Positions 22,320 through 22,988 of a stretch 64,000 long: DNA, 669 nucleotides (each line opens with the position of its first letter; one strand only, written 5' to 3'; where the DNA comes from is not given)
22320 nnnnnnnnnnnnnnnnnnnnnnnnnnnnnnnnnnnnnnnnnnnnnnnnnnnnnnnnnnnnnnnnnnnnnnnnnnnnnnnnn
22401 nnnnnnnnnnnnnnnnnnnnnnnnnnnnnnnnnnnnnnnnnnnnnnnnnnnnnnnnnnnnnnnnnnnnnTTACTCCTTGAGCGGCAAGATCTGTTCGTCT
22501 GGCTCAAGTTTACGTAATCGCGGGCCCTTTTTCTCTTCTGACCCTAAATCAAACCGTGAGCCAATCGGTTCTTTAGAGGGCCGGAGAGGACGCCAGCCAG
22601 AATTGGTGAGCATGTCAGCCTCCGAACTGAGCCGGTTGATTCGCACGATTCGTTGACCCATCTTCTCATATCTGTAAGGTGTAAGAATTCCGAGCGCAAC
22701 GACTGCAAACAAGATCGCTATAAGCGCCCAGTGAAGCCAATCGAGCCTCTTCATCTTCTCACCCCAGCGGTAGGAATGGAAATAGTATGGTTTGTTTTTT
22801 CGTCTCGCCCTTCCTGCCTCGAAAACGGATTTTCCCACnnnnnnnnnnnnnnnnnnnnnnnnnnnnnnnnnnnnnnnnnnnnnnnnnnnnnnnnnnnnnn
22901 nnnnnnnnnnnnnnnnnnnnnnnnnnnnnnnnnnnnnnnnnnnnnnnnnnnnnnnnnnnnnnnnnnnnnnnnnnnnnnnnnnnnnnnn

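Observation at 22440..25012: Low-GC ~2.6-kb islet of four unknown genes abutting the 3' end of a tRNA(CAU) gene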

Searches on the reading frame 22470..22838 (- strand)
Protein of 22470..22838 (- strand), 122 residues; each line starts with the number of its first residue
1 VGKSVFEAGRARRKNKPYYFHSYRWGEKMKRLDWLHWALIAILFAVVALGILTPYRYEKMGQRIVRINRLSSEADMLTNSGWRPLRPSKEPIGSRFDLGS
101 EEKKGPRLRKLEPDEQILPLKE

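Call 6: search_protein_families(library=pfam, proteins=[window:22470-22838:-], max_evalue=1)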
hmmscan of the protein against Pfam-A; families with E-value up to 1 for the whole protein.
window:22470-22838:- (122 aa): 3 families
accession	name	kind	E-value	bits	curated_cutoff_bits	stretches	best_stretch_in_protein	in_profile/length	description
PF04307.19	YdjM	-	0.029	14.3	29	1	34-90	64-121/176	YdjM inner membrane protein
PF14018.11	DUF4234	-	0.12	12.9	25.3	1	22-64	22-68/70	Domain of unknown function (DUF4234)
PF07296.16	TraP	-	0.13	11.8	25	1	31-67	119-157/202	TraP protein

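Call 11: search_protein_families(library=ncbifam, proteins=[window:22470-22838:-], max_evalue=1)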
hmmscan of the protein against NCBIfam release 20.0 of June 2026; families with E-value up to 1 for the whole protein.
window:22470-22838:- (122 aa): 2 families
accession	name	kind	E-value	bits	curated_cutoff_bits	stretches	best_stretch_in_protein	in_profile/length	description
NF050123.1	SURF1_Mycobac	exception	0.088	12.1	190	1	31-74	5-47/238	SURF1 family cytochrome oxidase biogenesis protein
NF010299.0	PRK13739.1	equivalog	0.14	11.6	177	1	31-65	118-153/197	conjugal transfer pilus-stabilizing protein TraP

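Call 12: search_protein_families(library=padloc, proteins=[window:22470-22838:-], max_evalue=1)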
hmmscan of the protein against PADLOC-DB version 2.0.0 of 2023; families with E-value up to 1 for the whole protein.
window:22470-22838:- (122 aa): 0 families

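Call 13: search_protein_families(library=phrogs, proteins=[window:22470-22838:-], max_evalue=1)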
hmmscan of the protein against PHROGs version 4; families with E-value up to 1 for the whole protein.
window:22470-22838:- (122 aa): 1 family
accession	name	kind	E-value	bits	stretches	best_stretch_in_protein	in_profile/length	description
phrog_7781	-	head and packaging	0.19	12.8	1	27-52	8-34/39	minor coat protein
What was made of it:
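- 22470..22754 (-): A: 94-aa protein with an N-terminal transmembrane helix (122 aa if the GTG at 22838 is used). Last gene before the epimerase. Only weak, sub-threshold family matches (calls 6, 11, 13).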

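Call 15: list_cluster_members(proteins=[window:22470-22838:-, window:22470-22754:-, window:23019-23864:+, window:24168-24689:-, window:24679-24918:-, window:24679-24873:-, window:23990-24133:+, window:21573-22421:-, window:25227-27095:-])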
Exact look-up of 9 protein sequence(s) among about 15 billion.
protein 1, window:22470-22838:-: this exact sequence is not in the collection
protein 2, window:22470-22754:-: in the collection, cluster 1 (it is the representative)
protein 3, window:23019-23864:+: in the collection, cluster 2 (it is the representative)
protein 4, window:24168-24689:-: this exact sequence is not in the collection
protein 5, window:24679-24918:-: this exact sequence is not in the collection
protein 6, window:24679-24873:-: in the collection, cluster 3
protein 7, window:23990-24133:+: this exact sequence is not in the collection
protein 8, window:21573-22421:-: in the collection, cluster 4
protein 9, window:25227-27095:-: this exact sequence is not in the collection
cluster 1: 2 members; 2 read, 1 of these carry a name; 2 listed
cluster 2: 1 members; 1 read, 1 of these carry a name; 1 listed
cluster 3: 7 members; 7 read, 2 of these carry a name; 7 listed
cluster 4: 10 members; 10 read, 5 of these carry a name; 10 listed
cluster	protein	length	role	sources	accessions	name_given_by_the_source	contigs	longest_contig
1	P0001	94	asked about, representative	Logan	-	-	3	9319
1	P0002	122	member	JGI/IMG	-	hypothetical protein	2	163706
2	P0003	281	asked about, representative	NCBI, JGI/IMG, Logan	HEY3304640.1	MAG TPA: hypothetical protein VGL70_14000 [Candidatus Binatia bacterium] | hypothetical protein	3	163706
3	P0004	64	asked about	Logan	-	-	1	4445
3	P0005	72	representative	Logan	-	-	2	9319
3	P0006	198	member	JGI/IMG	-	hypothetical protein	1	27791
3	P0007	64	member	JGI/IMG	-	hypothetical protein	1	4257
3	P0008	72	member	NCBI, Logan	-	-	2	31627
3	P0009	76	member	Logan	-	-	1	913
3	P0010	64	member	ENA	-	-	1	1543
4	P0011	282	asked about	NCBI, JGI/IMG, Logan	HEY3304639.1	MAG TPA: NAD(P)-dependent oxidoreductase [Candidatus Binatia bacterium] | nucleoside-diphosphate-sugar epimerase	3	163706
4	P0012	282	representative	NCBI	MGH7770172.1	MAG: NAD-dependent epimerase/dehydratase family protein [Candidatus Binatia bacterium]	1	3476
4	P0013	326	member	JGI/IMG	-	nucleoside-diphosphate-sugar epimerase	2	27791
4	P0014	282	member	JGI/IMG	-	nucleoside-diphosphate-sugar epimerase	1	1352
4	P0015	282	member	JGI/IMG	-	nucleoside-diphosphate-sugar epimerase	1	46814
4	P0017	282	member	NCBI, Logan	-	-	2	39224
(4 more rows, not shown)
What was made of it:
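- The window comes from a metagenome-assembled genome (call 15).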

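Call 17: find_encoding_contigs(protein=P0013, flank=10000, max_places=6)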
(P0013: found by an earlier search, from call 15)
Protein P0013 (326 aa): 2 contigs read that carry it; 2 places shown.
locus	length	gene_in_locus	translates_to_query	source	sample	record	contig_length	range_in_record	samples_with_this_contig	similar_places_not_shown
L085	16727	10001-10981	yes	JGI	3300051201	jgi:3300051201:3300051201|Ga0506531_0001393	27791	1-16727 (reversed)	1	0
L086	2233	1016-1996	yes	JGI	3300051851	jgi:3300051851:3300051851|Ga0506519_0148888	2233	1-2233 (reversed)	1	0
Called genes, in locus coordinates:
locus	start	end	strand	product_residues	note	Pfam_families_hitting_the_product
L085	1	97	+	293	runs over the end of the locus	PF00348:polyprenyl_synt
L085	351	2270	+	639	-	PF13292:DXP_synthase_N, PF02779:Transket_pyr, PF02780:Transketolase_C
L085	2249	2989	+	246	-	PF01479:S4 (weak), PF01728:FtsJ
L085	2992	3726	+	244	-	PF03009:GDPD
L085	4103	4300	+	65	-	PF01165:Ribosomal_S21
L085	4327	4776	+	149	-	PF09424:YqeY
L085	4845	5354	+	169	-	PF02674:Colicin_V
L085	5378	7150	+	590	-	PF01807:Zn_ribbon_DnaG, PF08275:DNAG_N, PF01751:Toprim, PF13155:Toprim_2, PF13362:Toprim_3 (weak), PF13662:Toprim_4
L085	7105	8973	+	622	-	PF03979:Sigma70_r1_1, PF00140:Sigma70_r1_2, PF04546:Sigma70_ner, PF04542:Sigma70_r2, PF04539:Sigma70_r3, PF04545:Sigma70_r4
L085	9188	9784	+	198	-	-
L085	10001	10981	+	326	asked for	PF01073:3Beta_HSD, PF01370:Epimerase, PF02719:Polysacc_synt_2 (faint), PF04321:RmlD_sub_bind, PF07993:NAD_binding_4 (faint), PF16363:GDP_Man_Dehyd, PF13460:NAD_binding_10 (weak)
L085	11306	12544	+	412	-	PF00355:Rieske, PF19301:LigXa_C (weak)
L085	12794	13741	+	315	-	PF13379:NMT1_2, PF09084:NMT1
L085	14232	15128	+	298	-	PF01073:3Beta_HSD (weak), PF01370:Epimerase, PF04321:RmlD_sub_bind (faint), PF13460:NAD_binding_10 (weak), PF16363:GDP_Man_Dehyd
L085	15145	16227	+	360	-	PF12973:Cupin_7 (faint), PF07883:Cupin_2 (weak)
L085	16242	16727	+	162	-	?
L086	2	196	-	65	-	?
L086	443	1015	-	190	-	PF10543:ORF6N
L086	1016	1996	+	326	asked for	PF01073:3Beta_HSD, PF01370:Epimerase, PF02719:Polysacc_synt_2 (faint), PF04321:RmlD_sub_bind, PF07993:NAD_binding_4 (faint), PF16363:GDP_Man_Dehyd, PF13460:NAD_binding_10 (weak)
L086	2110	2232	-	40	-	?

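Call 19: find_encoding_contigs(protein=P0015, flank=10000, max_places=6)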
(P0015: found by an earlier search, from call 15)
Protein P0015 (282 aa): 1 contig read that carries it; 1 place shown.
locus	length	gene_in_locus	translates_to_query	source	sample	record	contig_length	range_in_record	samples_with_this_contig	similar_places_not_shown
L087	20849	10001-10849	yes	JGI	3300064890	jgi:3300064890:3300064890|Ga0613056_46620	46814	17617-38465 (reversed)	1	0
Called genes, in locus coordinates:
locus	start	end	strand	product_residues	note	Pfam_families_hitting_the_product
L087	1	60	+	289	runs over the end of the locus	PF01551:Peptidase_M23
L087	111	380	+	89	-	PF02609:Exonuc_VII_S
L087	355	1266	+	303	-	PF00348:polyprenyl_synt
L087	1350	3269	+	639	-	PF13292:DXP_synthase_N, PF02779:Transket_pyr, PF02780:Transketolase_C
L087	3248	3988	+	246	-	PF01479:S4 (weak), PF01728:FtsJ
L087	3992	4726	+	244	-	PF03009:GDPD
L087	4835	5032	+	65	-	PF01165:Ribosomal_S21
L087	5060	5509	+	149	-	PF09424:YqeY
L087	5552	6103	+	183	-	PF02674:Colicin_V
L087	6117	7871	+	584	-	PF01807:Zn_ribbon_DnaG, PF08275:DNAG_N, PF13662:Toprim_4, PF01751:Toprim, PF13155:Toprim_2, PF13362:Toprim_3 (faint)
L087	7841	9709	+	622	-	PF03979:Sigma70_r1_1, PF00140:Sigma70_r1_2, PF04546:Sigma70_ner, PF04542:Sigma70_r2, PF04539:Sigma70_r3, PF04545:Sigma70_r4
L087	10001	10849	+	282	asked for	PF01073:3Beta_HSD, PF01370:Epimerase, PF04321:RmlD_sub_bind, PF07993:NAD_binding_4 (faint), PF13460:NAD_binding_10 (weak), PF16363:GDP_Man_Dehyd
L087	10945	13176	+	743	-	PF00355:Rieske, PF13379:NMT1_2, PF09084:NMT1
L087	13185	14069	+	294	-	PF01073:3Beta_HSD (faint), PF01370:Epimerase, PF04321:RmlD_sub_bind (faint), PF13460:NAD_binding_10, PF16363:GDP_Man_Dehyd (weak)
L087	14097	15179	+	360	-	PF12973:Cupin_7 (faint), PF07883:Cupin_2 (weak)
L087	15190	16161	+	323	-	PF04069:OpuAC (weak), PF09084:NMT1, PF12974:Phosphonate-bd, PF13379:NMT1_2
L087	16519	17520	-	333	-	PF09084:NMT1, PF13379:NMT1_2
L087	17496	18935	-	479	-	PF20695:UbiD_N, PF01977:UbiD, PF20696:UbiD_C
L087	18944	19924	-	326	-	PF13379:NMT1_2, PF09084:NMT1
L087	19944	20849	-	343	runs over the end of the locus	PF03401:TctC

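Call 20: find_encoding_contigs(protein=P0017, flank=10000, max_places=6)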
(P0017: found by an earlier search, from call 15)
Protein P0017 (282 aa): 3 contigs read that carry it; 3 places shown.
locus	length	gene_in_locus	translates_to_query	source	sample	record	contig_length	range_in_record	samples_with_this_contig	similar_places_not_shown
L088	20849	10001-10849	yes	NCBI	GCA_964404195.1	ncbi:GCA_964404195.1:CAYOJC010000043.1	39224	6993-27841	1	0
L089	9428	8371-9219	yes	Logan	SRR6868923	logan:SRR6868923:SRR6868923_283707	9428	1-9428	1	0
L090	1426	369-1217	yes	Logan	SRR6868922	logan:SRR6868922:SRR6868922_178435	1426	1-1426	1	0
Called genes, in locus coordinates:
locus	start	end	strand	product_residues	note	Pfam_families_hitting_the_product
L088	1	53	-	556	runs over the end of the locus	PF20695:UbiD_N (weak), PF01977:UbiD, PF20696:UbiD_C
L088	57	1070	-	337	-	PF13379:NMT1_2, PF09084:NMT1, PF12974:Phosphonate-bd (weak)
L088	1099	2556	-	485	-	PF20695:UbiD_N, PF01977:UbiD, PF20696:UbiD_C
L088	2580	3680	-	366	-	PF04909:Amidohydro_2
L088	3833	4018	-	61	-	-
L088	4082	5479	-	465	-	PF22039:HUTI_composite_bact (faint), PF01979:Amidohydro_1, PF07969:Amidohydro_3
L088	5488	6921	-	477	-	PF22039:HUTI_composite_bact (weak), PF01979:Amidohydro_1, PF07969:Amidohydro_3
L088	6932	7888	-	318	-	PF13379:NMT1_2, PF09084:NMT1, PF12974:Phosphonate-bd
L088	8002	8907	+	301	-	PF00126:HTH_1, PF03466:LysR_substrate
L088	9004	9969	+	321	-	-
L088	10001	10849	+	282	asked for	PF01073:3Beta_HSD, PF01370:Epimerase, PF04321:RmlD_sub_bind, PF07993:NAD_binding_4 (faint), PF13460:NAD_binding_10 (weak), PF16363:GDP_Man_Dehyd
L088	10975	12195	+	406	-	PF00355:Rieske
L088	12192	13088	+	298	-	PF01073:3Beta_HSD (faint), PF01370:Epimerase, PF04321:RmlD_sub_bind (faint), PF13460:NAD_binding_10, PF16363:GDP_Man_Dehyd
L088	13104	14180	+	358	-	PF12973:Cupin_7 (faint), PF07883:Cupin_2 (weak)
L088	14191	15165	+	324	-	PF04069:OpuAC (weak), PF09084:NMT1, PF12974:Phosphonate-bd, PF13379:NMT1_2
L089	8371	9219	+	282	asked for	PF01073:3Beta_HSD, PF01370:Epimerase, PF04321:RmlD_sub_bind, PF07993:NAD_binding_4 (faint), PF13460:NAD_binding_10 (weak), PF16363:GDP_Man_Dehyd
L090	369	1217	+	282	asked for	PF01073:3Beta_HSD, PF01370:Epimerase, PF04321:RmlD_sub_bind, PF07993:NAD_binding_4 (faint), PF13460:NAD_binding_10 (weak), PF16363:GDP_Man_Dehyd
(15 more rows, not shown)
